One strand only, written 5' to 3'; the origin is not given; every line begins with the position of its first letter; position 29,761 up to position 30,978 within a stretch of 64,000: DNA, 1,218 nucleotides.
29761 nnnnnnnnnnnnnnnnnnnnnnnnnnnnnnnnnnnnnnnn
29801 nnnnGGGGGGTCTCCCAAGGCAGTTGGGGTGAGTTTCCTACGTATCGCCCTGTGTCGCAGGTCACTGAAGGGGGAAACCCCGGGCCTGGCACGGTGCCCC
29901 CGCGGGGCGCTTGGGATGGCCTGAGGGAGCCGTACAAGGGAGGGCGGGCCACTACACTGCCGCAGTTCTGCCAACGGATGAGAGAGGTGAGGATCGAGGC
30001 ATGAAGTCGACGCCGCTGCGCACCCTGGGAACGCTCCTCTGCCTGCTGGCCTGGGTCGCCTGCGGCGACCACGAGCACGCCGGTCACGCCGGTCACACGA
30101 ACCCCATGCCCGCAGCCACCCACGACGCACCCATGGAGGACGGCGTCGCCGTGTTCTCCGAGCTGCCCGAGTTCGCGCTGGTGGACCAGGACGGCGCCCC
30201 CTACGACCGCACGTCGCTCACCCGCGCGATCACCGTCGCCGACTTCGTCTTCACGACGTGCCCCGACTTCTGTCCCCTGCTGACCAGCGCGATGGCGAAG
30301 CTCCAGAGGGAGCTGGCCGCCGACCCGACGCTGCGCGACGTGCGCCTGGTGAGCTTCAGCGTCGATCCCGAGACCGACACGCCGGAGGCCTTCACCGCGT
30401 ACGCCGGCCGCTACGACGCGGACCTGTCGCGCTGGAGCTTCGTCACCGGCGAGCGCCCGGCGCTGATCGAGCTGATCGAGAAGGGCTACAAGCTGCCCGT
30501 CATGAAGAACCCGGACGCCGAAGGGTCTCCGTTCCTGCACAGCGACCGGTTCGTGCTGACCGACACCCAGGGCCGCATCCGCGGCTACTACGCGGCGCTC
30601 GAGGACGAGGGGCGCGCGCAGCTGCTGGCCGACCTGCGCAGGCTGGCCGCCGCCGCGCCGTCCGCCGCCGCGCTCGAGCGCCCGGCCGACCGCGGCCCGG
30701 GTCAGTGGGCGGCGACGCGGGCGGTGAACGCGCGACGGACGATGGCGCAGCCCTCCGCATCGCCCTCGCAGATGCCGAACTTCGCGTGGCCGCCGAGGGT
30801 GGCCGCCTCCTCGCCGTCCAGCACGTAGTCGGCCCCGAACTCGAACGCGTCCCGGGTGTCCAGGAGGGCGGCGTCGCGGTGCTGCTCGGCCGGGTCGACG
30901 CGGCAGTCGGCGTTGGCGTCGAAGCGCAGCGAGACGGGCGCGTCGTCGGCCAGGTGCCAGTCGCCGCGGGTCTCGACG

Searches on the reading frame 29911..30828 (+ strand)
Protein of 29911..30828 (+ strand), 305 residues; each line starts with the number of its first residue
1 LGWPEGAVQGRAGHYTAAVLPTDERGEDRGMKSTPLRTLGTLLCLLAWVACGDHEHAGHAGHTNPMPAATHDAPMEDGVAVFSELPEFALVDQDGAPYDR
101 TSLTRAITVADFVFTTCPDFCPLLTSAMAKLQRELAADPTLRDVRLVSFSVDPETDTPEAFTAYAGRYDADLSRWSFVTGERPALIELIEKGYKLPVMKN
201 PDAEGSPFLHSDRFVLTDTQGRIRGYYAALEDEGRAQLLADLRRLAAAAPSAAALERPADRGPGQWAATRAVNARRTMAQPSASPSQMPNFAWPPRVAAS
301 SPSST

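Call 10: search_protein_families(library=pfam, proteins=[window:29911-30828:+], max_evalue=0.001)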
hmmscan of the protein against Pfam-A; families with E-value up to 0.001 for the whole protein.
window:29911-30828:+ (305 aa): 1 family
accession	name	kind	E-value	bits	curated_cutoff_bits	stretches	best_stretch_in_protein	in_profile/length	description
PF02630.20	SCO1-SenC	-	1e-25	90.7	22.8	1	87-222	3-133/134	SCO1/SenC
